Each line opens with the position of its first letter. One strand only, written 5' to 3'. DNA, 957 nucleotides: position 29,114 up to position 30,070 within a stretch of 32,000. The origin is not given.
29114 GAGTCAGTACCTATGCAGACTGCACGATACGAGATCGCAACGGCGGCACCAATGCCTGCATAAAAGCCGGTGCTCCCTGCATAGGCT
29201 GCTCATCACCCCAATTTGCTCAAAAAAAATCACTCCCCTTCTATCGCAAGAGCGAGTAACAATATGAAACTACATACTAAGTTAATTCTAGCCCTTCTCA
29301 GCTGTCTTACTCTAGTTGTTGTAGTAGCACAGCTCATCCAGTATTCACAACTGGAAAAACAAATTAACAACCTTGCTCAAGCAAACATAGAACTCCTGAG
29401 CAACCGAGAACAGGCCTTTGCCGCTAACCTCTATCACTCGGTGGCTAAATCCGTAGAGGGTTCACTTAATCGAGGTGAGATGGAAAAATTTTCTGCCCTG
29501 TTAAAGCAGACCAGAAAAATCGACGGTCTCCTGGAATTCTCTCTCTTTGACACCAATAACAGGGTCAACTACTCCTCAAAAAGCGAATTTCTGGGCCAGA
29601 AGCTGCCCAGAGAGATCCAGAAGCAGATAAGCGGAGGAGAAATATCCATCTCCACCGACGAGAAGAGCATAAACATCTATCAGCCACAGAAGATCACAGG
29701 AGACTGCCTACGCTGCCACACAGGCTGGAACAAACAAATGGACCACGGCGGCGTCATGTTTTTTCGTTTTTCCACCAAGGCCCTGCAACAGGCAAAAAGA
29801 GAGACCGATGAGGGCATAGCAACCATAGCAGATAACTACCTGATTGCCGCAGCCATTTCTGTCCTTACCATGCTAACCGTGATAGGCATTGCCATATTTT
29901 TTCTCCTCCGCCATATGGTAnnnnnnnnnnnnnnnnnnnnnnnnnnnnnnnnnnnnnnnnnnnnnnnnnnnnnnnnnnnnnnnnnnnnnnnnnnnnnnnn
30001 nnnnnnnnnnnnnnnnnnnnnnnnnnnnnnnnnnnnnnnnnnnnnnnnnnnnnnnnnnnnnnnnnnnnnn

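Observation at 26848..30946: Tightly coupled operon of a sensor-like periplasmic [NiFe]-hydrogenase and a c-heme chemoreceptor: candidate H2-taxis module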

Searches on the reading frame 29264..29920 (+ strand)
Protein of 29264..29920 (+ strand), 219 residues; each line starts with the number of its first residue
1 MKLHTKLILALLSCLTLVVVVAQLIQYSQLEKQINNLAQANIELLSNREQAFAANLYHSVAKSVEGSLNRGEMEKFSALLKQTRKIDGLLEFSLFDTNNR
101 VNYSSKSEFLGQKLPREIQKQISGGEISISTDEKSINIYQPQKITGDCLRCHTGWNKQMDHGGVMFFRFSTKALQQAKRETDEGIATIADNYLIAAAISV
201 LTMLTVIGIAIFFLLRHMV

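Call 23: search_protein_families(library=pfam, proteins=[window:29264-29920:+], max_evalue=10)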
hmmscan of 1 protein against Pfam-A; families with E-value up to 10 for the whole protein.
seq(219 aa): 5 families
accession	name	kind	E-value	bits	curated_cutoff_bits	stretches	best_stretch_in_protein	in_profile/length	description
PF10066.14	DUF2304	-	0.017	15.8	25.5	1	4-40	63-99/106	Uncharacterized conserved protein (DUF2304)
PF04977.20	DivIC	-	0.046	14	28.9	1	9-51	1-43/80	Septum formation initiator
PF14788.12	EF-hand_10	-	0.092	13.2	27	1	41-79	15-49/50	EF hand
PF11845.13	Tll0287-like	-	0.16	12.9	24.1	1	123-153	86-109/144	Tll0287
PF14055.11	NVEALA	-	0.16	12.2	27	1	15-49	11-45/62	NVEALA protein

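Call 39: find_homologous_proteins(query=window:29264-29920:+, max_evalue=0.001)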
Query seq(219 aa) (219 aa): 6 proteins with E <= 0.001 among 300 candidates.
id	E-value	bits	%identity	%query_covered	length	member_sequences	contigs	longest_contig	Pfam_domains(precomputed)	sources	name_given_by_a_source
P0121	2.3e-59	218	59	82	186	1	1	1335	-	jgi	jgi:hypothetical protein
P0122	3.3e-56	208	57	82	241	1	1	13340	-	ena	-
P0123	1.5e-54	203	50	92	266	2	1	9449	-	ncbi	-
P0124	9.8e-46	174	55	71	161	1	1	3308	-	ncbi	ncbi:MAG: hypothetical protein D6B25_03280, partial [Desulfobulbaceae bacterium]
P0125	9.7e-39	151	39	100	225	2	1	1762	-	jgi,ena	jgi:methyl-accepting chemotaxis protein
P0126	1.5e-30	124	41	77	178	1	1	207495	-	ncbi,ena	-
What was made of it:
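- Tried and rejected: Word-indexed homologue search with the sensor domain alone: returned only 6 fragments (call 39).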

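Call 51: predict_structure(alignment_id=A2)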
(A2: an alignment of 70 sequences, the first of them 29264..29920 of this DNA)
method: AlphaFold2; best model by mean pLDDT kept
length: 219 residues; sequences in the alignment: 70
mean_pLDDT: 89.8   pTM: 0.72
mean pLDDT of the five models: 89.8, 88.9, 87.7, 86.8, 86.8
residues with pLDDT >= 90: 130; 70-90: 86; 50-70: 3; < 50: 0
segments of 3 or more residues with pLDDT < 50: none
pLDDT, mean of each block of 10 residues (from residue 1): 79 90 93 93 93 93 88 90 90 94 93 91 84 92 88 85 93 92 91 92 89 81
secondary structure, 60 per line:
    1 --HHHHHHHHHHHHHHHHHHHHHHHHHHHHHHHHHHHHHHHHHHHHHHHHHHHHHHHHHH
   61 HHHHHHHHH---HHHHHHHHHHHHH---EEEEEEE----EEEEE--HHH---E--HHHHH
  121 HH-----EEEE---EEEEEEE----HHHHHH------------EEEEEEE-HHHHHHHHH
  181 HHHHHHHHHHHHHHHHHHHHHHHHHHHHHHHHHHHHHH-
elements in order: H3-69 H73-85 E89-95 E100-104 H116-122 E128-131 E135-141 H146-151 E164-170 H172-218
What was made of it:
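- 29345..29833 (+): Periplasmic sensor domain (about residues 28-190), with a Cache/PAS-like fold. AlphaFold2 model with mean pLDDT 89.8 (call 51).
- On Methyl-accepting chemotaxis protein: The model shows helices spanning residues 3-69 and 172-218 (call 51).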

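Call 53: fold_search(model_id=the predicted structure, library=pdb)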
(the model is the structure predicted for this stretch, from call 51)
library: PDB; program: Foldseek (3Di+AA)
matches with E <= 10: 735; with E <= 0.001: 23
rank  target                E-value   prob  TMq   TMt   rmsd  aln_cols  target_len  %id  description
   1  9a5d_A                4.8e-07  1.00  0.51  0.23   6.9       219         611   15  Integrative model of WALK-YYCH by crosslinking MS and deep learning (released 2024-09-18)
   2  4ywz_B                8.9e-06  1.00  0.44  0.61   4.7       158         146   13  Crystal structure of the extracellular receptor domain of the essential sensor kinase WalK from Staphylococcus aureus (released 2016-03-30)
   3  7dud_A                2.3e-05  1.00  0.44  0.61   4.7       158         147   12  Crystal Structure of erWalK (released 2022-01-19)
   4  4ywz_A                3.2e-05  1.00  0.45  0.64   3.8       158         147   12  Crystal structure of the extracellular receptor domain of the essential sensor kinase WalK from Staphylococcus aureus (released 2016-03-30)
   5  3b42_A                5.0e-05  1.00  0.31  0.49  13.7       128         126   16  Periplasmic sensor domain of chemotaxis protein GSU0935 (released 2008-04-08)
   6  5is1                  8.3e-05  1.00  0.42  0.60   4.6       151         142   14  Crystal structure of the extracellular domain of sensor histidine kinase YycG from Staphylococcus aureus at 2.0 Angstrom (released 2016-07-20)
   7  4jgo_B                9.4e-05  1.00  0.52  0.54   3.4       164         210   10  The crystal structure of sporulation kinase d sensor domain from Bacillus subtilis subsp. (released 2013-05-15)
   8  3b42_B                2.0e-04  1.00  0.31  0.49  13.7       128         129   16  Periplasmic sensor domain of chemotaxis protein GSU0935 (released 2008-04-08)
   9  3lif_A                2.2e-04  1.00  0.48  0.44   4.3       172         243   12  Crystal Structure of the extracellular domain of the putative histidine kinase rpHK1S-Z16 (released 2010-05-05)
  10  9a65_B                3.2e-04  0.97  0.27  0.13  16.9       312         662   12  Integrative model of YVAQ-MCPB by crosslinking MS and deep learning (released 2024-09-18)
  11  4jgp_B                3.4e-04  1.00  0.50  0.53   3.9       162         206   10  The crystal structure of sporulation kinase D sensor domain from Bacillus subtilis subsp in complex with pyruvate at 2 (released 2013-05-15)
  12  4jgr_B                4.9e-04  1.00  0.50  0.53   3.8       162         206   10  The crystal structure of sporulation kinase D mutant sensor domain, R131A, from Bacillus subtilis subsp at 2.4A resolu (released 2013-05-15)
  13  4jgq_A                5.3e-04  1.00  0.42  0.45   5.0       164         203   12  The crystal structure of sporulation kinase D mutant sensor domain, r131a, from Bacillus subtilis subsp in co-crystall (released 2013-05-15)
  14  6fu4_D                6.0e-04  1.00  0.34  0.26   2.9       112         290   16  Ligand binding domain (LBD) of the p. aeruginosa histamine receptor TlpQ (released 2018-05-16)
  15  4jgo_A                6.0e-04  1.00  0.41  0.43   5.3       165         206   13  The crystal structure of sporulation kinase d sensor domain from Bacillus subtilis subsp. (released 2013-05-15)
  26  3b47                  1.1e-03  1.00  0.29  0.50  16.2       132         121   13  Periplasmic sensor domain of chemotaxis protein GSU0582 (released 2008-04-08)
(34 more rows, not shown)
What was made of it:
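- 29345..29833 (+): Foldseek matches include WalK, KinD, DcuS and CitA, and the haem-c sensors GSU0935 (3b42, E = 5e-5) and GSU0582 (3b47, E = 1.1e-3) (call 53).
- On Haem-c PAS-like periplasmic sensor domains (GSU0582/GSU0935 type; Pfam Tll0287-like/DUF3365): The fold comes from an AF2 model with pLDDT 89.8, with Foldseek hits to 3b42 and 3b47 (calls 51, 53).
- Closest known: Periplasmic haem-c PAS-like sensor domains of the Geobacter MCPs GSU0582 and GSU0935. Same: The predicted fold matches 3b42 (E = 5e-5) and 3b47 (E = 1.1e-3) (call 53).
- Confident Cache/PAS-like model resembling the Geobacter haem-c MCP sensors (calls 51, 53). Haem-c PAS-like MCP domains are regarded as redox or gas sensors (structural similarity to GSU0935 and GSU0582, call 53).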

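Call 56: search_solved_structures(query=A3, max_evalue=10, show_alignments=3)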
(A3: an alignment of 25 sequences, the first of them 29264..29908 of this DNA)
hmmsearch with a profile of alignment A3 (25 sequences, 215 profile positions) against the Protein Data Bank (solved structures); distinct sequences matched with E-value up to 10: 4.
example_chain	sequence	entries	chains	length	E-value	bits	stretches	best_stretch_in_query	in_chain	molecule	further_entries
4hhu_A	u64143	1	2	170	0.14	14.7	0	159-205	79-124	OR280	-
3g13_A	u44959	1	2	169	0.56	12.8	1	44-78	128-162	Putative conjugative transposon recombinase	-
1qas_A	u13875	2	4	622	1.7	11.2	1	49-87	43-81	PHOSPHOLIPASE C DELTA-1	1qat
1djg_A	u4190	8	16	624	1.7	11.2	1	49-87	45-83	PHOSPHOINOSITIDE-SPECIFIC PHOSPHOLIPASE C, ISOZYME DELTA1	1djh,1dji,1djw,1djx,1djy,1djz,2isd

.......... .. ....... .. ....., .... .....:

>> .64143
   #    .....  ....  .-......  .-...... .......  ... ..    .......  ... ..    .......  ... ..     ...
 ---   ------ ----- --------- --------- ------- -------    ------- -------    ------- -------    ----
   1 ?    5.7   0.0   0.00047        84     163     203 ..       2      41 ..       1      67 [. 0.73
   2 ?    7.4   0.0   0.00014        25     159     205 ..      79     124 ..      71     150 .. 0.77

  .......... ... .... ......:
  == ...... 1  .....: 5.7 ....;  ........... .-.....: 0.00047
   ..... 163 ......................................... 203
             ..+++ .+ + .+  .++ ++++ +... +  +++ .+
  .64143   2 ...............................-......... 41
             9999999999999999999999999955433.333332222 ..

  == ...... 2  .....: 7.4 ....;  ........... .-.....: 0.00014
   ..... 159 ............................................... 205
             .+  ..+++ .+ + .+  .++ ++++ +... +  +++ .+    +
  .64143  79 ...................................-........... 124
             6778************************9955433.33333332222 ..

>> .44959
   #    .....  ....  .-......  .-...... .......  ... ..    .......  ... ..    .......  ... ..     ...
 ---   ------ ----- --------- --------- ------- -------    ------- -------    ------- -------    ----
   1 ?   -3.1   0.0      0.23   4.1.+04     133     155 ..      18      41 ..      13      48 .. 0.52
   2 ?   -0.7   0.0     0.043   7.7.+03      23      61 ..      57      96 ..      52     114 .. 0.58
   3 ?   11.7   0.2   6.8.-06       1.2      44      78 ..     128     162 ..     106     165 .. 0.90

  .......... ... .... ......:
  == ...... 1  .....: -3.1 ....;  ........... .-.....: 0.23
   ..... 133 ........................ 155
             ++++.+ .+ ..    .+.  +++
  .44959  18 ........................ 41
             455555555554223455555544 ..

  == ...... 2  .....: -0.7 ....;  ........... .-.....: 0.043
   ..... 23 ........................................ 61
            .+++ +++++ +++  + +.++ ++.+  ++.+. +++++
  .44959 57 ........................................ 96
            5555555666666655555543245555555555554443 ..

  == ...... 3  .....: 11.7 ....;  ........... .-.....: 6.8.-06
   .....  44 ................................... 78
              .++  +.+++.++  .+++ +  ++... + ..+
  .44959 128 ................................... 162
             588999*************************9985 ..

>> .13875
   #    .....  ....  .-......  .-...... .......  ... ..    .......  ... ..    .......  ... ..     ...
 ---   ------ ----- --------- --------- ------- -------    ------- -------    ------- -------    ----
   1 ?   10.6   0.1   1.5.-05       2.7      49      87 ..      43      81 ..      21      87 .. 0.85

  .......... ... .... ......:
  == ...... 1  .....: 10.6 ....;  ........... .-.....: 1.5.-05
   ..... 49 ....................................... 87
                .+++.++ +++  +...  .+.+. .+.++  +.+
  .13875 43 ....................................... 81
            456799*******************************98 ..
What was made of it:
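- On Haem-c PAS-like periplasmic sensor domains (GSU0582/GSU0935 type; Pfam Tll0287-like/DUF3365): A profile search of PDB sequences finds nothing (call 56).
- Closest known: Periplasmic haem-c PAS-like sensor domains of the Geobacter MCPs GSU0582 and GSU0935. Different: No sequence-level relationship is detectable (call 56).
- Tried and rejected: Sequence-level link of the sensor domain to solved structures: nothing found (call 56).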

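Call 57: search_protein_families(library=pfam, alignment_id=A3, max_evalue=1)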
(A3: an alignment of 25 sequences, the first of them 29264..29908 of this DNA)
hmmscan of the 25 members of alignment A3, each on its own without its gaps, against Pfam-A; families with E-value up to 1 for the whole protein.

A. member 1, window:29264-29908:+ (215 aa): 5 families
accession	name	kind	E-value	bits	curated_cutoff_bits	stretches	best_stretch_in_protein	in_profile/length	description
PF10066.14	DUF2304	-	0.017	15.8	25.5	1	4-40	63-99/106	Uncharacterized conserved protein (DUF2304)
PF04977.20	DivIC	-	0.046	14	28.9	1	9-51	1-43/80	Septum formation initiator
PF14788.12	EF-hand_10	-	0.089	13.2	27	1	41-79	15-49/50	EF hand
PF11845.13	Tll0287-like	-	0.15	12.9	24.1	1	123-153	86-109/144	Tll0287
PF14055.11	NVEALA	-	0.15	12.2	27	1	15-49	11-45/62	NVEALA protein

B. families by the number of members that match (of 25 scanned): 36 families (the first 25 are shown)
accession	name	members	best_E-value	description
PF11845.13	Tll0287-like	11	0.002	Tll0287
PF21563.3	Mcp40H-20_sensor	3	0.0045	Methyl-accepting chemotaxis sensory transducer, class 40H, sensor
PF14788.12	EF-hand_10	2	0.0066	EF hand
PF04977.20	DivIC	2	0.046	Septum formation initiator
PF10144.15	SMP_2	1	0.00017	Bacterial virulence factor haemolysin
PF04632.18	FUSC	1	0.0077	Fusaric acid resistance protein family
PF07106.19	TBPIP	1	0.0094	TBPIP/Hop2 winged helix domain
PF10066.14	DUF2304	1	0.017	Uncharacterized conserved protein (DUF2304)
PF21085.3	CusS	1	0.021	CusS sensor domain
PF24669.2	Ddi2_HDD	1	0.024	Ddi2 HDD domain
PF16327.10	CcmF_C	1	0.026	Cytochrome c-type biogenesis protein CcmF C-terminal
PF04245.18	NA37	1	0.028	37-kD nucleoid-associated bacterial protein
PF01920.25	Prefoldin_2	1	0.039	Prefoldin subunit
PF23711.1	DUF7156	1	0.042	Family of unknown function (DUF7156)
PF14598.12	PAS_11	1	0.044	PAS domain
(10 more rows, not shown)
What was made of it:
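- On Haem-c PAS-like periplasmic sensor domains (GSU0582/GSU0935 type; Pfam Tll0287-like/DUF3365): PF11845 gives E = 0.15 for the window protein and at best 0.002 among 25 members, below the cut-off (calls 23, 57).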

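Call 65: search_protein_representatives(alignment_id=A4)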
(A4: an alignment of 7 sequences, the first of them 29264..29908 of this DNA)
Query: 7 sequences, 203 profile positions. Proteins with E-value up to 0.001 (for the whole library): 493; up to 1e-10: 372; up to 1e-30: 174. The best 150 are listed.
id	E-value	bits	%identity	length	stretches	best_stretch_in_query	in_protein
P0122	2.0e-92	324.7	-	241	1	1-193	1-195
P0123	1.4e-91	321.9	-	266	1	1-194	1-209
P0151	1.8e-83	295.5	-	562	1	1-194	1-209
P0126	5.0e-75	267.9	-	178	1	1-171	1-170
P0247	3.3e-70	252.1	-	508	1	1-199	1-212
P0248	2.9e-69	249.1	-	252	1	1-190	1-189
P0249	5.1e-67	241.8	-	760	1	1-201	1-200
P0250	1.9e-66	239.9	-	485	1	1-194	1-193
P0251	6.7e-66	238.1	-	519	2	1-188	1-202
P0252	1.2e-65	237.3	-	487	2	1-200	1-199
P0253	1.7e-65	236.7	-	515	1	1-184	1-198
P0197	3.4e-65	235.8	-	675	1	1-194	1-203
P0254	3.6e-65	235.7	-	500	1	1-189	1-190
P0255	1.4e-64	233.8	-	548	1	1-189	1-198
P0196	4.8e-63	228.8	-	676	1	1-184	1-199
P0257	7.3e-63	228.2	-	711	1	1-194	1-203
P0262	1.7e-61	223.8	-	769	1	1-184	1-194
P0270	3.2e-60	219.6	-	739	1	1-184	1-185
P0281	7.2e-57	208.6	-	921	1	1-194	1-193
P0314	1.4e-49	184.8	-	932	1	1-199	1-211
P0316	2.3e-49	184.1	-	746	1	1-201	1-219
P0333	1.9e-45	171.3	-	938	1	1-193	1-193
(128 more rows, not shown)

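Call 66: search_protein_families(library=pfam, proteins=[P0249, P0262, P0281, P0314, P0333, P0257, P0270, P0247, P0250, P0316], max_evalue=0.0001)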
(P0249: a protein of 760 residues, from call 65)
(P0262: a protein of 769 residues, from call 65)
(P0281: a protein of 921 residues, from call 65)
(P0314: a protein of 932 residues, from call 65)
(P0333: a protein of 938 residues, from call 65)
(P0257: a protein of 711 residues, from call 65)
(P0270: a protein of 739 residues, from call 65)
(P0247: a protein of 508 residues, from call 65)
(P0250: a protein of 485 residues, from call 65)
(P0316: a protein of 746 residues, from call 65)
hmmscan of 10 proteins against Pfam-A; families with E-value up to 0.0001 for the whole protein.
P0249 (760 aa): 6 families
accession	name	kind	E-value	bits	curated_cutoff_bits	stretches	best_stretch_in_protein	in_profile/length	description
PF00015.26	MCPsignal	-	2e-38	132.4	34.6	1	511-659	5-153/172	Methyl-accepting chemotaxis protein (MCP) signalling domain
PF08448.16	PAS_4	-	2.7e-13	50.6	23.1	1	273-376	1-104/110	PAS fold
PF13426.13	PAS_9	-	5.2e-10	40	27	1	278-378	2-102/103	PAS domain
PF00672.30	HAMP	-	9.2e-10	39.1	25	1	219-263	6-50/53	HAMP domain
PF00989.32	PAS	-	6.9e-09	36.2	22.6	1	273-375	7-111/113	PAS fold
PF04108.17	ATG17_like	-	7.5e-05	22.8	43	0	443-739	12-282/355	Autophagy protein ATG17-like domain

P0262 (769 aa): 1 family
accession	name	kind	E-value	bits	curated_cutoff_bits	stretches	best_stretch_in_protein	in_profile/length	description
PF00015.26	MCPsignal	-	3.8e-32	111.9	34.6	1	545-711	2-168/172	Methyl-accepting chemotaxis protein (MCP) signalling domain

P0281 (921 aa): 4 families
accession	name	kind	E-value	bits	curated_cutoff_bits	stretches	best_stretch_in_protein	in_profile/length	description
PF00072.30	Response_reg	-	2.5e-45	153.7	30.2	2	662-777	1-111/111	Response regulator receiver domain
PF02518.31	HATPase_c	-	6.5e-26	91.4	26.4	1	371-492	1-108/111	Histidine kinase-, DNA gyrase B-, and HSP90-like ATPase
PF00512.31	HisKA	-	6.5e-21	74.6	26.9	1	259-324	1-66/66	His Kinase A (phospho-acceptor) domain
PF01627.28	Hpt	-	2e-09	38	24.6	1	827-909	1-83/84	Hpt domain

P0314 (932 aa): 5 families
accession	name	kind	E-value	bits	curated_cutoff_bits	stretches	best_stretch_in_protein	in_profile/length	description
PF00072.30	Response_reg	-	9.5e-34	116.3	30.2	2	807-921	2-110/111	Response regulator receiver domain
PF02518.31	HATPase_c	-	2.9e-30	105.4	26.4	1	523-638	1-110/111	Histidine kinase-, DNA gyrase B-, and HSP90-like ATPase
PF00512.31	HisKA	-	5.8e-19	68.3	26.9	1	411-475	1-65/66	His Kinase A (phospho-acceptor) domain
PF23198.2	PDE8A_N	-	8.5e-07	29.4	29.6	0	821-889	28-94/147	PDE8A-like, N-terminal domain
PF13426.13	PAS_9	-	1.6e-06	28.8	27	1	292-390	1-103/103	PAS domain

P0333 (938 aa): 4 families
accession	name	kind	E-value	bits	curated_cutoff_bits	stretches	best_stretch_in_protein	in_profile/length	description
PF00072.30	Response_reg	-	5.9e-43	146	30.2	2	671-783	1-108/111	Response regulator receiver domain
PF02518.31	HATPase_c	-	9e-26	90.9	26.4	1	372-480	1-97/111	Histidine kinase-, DNA gyrase B-, and HSP90-like ATPase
PF00512.31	HisKA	-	2.7e-19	69.4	26.9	1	261-325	2-66/66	His Kinase A (phospho-acceptor) domain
PF01627.28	Hpt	-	1.3e-10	41.8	24.6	1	849-929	1-81/84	Hpt domain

P0257 (711 aa): 5 families
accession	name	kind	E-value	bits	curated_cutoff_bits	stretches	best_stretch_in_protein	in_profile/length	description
PF00015.26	MCPsignal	-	1.7e-26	93.6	34.6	1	487-667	3-169/172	Methyl-accepting chemotaxis protein (MCP) signalling domain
PF08448.16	PAS_4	-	8.8e-15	55.3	23.1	1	315-420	2-107/110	PAS fold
PF13426.13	PAS_9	-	5.4e-12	46.3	27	1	319-419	2-102/103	PAS domain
PF00989.32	PAS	-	3.3e-09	37.2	22.6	1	314-417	7-112/113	PAS fold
PF00672.30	HAMP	-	7.7e-09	36.2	25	1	219-264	6-51/53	HAMP domain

P0270 (739 aa): 2 families
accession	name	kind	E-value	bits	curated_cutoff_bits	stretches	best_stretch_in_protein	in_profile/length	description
PF00015.26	MCPsignal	-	5.3e-37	127.7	34.6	1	473-646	11-170/172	Methyl-accepting chemotaxis protein (MCP) signalling domain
PF00672.30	HAMP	-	1.8e-16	60.6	25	1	215-266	2-52/53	HAMP domain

P0247 (508 aa): 2 families
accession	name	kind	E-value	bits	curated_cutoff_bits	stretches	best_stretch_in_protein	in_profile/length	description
PF00015.26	MCPsignal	-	7.3e-42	143.6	34.6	1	319-472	4-171/172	Methyl-accepting chemotaxis protein (MCP) signalling domain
PF00672.30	HAMP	-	2.1e-08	34.8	25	1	237-267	22-52/53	HAMP domain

P0250 (485 aa): 2 families
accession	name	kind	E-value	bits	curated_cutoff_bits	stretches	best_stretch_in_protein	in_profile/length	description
PF00015.26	MCPsignal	-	1.1e-30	107.1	34.6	1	403-484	11-92/172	Methyl-accepting chemotaxis protein (MCP) signalling domain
PF00672.30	HAMP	-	4.4e-08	33.7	25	1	222-267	9-52/53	HAMP domain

P0316 (746 aa): 4 families
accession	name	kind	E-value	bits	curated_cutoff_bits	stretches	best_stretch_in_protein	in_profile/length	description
PF00015.26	MCPsignal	-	3e-29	102.5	34.6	1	356-514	5-163/172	Methyl-accepting chemotaxis protein (MCP) signalling domain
PF01814.28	Hemerythrin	-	2.9e-11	44.4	25.3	1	601-710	2-120/127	Hemerythrin HHE cation binding domain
PF00672.30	HAMP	-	2.5e-08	34.6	25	1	217-268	4-52/53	HAMP domain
PF06103.16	DUF948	-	9.3e-05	23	37.2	0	422-491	18-87/89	Bacterial protein of unknown function (DUF948)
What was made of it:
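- One relative is fused to a hemerythrin domain (P0316, call 66), which suggests an O2-related context.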

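Call 67: find_encoding_contigs(protein=P0281, flank=6000, max_places=3)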
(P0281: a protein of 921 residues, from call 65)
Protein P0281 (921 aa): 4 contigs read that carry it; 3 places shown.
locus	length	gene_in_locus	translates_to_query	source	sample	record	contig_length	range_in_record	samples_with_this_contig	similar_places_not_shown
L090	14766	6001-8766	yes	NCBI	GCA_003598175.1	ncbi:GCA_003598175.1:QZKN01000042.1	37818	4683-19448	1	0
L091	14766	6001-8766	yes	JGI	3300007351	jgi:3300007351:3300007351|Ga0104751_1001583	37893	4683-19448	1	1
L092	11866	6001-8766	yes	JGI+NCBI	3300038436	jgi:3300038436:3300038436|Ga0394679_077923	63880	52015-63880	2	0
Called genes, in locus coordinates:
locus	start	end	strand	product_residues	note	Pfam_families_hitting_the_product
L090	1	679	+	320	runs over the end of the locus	PF02653:BPD_transp_2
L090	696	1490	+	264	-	PF00005:ABC_tran, PF13304:AAA_21 (faint), PF12399:BCA_ABC_TP_C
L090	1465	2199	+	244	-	PF00005:ABC_tran, PF13304:AAA_21 (weak)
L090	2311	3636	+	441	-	PF00501:AMP-binding (weak), PF14535:AMP-binding_C_2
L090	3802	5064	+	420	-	PF04348:LppC (weak), PF13458:Peripla_BP_6, PF01094:ANF_receptor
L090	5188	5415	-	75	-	-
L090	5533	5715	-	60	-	-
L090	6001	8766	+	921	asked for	PF00512:HisKA, PF02518:HATPase_c, PF00072:Response_reg, PF01627:Hpt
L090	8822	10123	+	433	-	PF00072:Response_reg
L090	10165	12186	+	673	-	PF16889:Hepar_II_III_N, PF07940:Hepar_II_III_C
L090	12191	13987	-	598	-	-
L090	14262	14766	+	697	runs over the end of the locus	PF05448:AXE1 (weak), PF00326:Peptidase_S9 (weak)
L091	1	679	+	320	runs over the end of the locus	PF02653:BPD_transp_2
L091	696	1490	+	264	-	PF00005:ABC_tran, PF13304:AAA_21 (faint), PF12399:BCA_ABC_TP_C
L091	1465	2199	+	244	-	PF00005:ABC_tran, PF13304:AAA_21 (weak)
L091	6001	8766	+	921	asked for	PF00512:HisKA, PF02518:HATPase_c, PF00072:Response_reg, PF01627:Hpt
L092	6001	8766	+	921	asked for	PF00512:HisKA, PF02518:HATPase_c, PF00072:Response_reg, PF01627:Hpt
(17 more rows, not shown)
